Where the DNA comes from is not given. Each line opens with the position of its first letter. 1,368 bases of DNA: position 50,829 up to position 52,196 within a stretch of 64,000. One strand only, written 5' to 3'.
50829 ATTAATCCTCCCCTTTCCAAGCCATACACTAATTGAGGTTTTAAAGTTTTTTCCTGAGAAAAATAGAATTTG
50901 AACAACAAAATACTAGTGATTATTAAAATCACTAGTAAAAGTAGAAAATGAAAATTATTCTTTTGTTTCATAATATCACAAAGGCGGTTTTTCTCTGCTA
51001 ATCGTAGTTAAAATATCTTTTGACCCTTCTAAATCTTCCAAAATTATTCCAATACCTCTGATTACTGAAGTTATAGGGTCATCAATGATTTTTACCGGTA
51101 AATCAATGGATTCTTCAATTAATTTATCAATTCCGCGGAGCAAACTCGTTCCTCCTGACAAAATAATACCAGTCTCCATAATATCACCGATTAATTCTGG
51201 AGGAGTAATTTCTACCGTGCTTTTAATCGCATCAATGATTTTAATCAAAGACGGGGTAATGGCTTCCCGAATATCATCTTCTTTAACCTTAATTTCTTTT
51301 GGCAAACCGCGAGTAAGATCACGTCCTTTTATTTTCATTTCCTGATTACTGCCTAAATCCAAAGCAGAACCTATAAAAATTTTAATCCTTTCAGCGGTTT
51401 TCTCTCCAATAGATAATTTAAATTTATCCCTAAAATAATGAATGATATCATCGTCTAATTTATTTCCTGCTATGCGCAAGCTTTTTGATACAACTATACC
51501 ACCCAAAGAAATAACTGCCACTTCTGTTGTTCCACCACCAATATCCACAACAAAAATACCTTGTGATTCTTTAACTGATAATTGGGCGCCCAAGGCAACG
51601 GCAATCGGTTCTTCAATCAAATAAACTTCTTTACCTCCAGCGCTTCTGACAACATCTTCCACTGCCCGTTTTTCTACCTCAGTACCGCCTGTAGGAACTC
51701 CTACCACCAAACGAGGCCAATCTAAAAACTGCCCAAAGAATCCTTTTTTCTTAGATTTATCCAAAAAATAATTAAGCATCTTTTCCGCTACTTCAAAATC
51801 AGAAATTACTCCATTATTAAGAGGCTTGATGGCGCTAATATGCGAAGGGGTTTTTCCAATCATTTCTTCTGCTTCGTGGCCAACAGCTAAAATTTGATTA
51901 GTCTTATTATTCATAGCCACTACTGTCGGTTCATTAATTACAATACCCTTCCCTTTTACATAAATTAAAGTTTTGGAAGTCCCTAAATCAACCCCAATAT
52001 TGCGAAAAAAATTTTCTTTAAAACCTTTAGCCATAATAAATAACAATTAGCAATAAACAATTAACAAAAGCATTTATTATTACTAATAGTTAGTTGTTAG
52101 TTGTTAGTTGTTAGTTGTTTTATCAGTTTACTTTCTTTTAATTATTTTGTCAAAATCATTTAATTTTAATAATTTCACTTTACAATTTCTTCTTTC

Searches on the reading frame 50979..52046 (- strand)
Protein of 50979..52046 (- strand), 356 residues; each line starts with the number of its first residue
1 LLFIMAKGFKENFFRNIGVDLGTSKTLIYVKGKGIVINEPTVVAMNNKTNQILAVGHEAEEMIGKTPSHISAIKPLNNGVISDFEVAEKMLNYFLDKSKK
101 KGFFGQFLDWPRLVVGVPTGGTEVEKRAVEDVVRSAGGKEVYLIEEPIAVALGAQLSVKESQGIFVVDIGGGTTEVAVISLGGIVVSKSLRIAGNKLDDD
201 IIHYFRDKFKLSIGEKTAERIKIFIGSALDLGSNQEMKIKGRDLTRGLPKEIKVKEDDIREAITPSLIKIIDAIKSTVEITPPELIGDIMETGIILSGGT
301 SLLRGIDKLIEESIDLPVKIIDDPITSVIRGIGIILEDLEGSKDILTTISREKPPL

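Call 73: search_protein_families(library=pfam, proteins=[window:50979-52046:-], max_evalue=0.0001)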
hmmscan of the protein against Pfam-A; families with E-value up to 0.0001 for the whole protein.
window:50979-52046:- (356 aa): 7 families
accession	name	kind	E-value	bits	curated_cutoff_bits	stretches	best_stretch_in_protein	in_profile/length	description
PF06723.19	MreB_Mbl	-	1.2e-130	435.6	27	1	16-340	3-323/327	MreB/Mbl protein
PF14450.12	FtsA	-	2.4e-15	57.4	31.8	1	166-321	2-110/127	Cell division protein FtsA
PF00022.25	Actin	-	6.3e-11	41.9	27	1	40-209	31-192/410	Actin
PF00012.26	HSP70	-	2.2e-10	39.8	20.6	1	113-212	136-241/599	Hsp70 protein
PF25216.1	Volactin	-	7.4e-07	29.4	35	1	43-331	49-316/321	Volactin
PF11104.14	PilM_2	-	1.1e-05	25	27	0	154-206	171-224/340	Type IV pilus assembly protein PilM;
PF06277.17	EutA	-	1.4e-05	24.6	27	1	154-216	135-201/475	Ethanolamine utilisation protein EutA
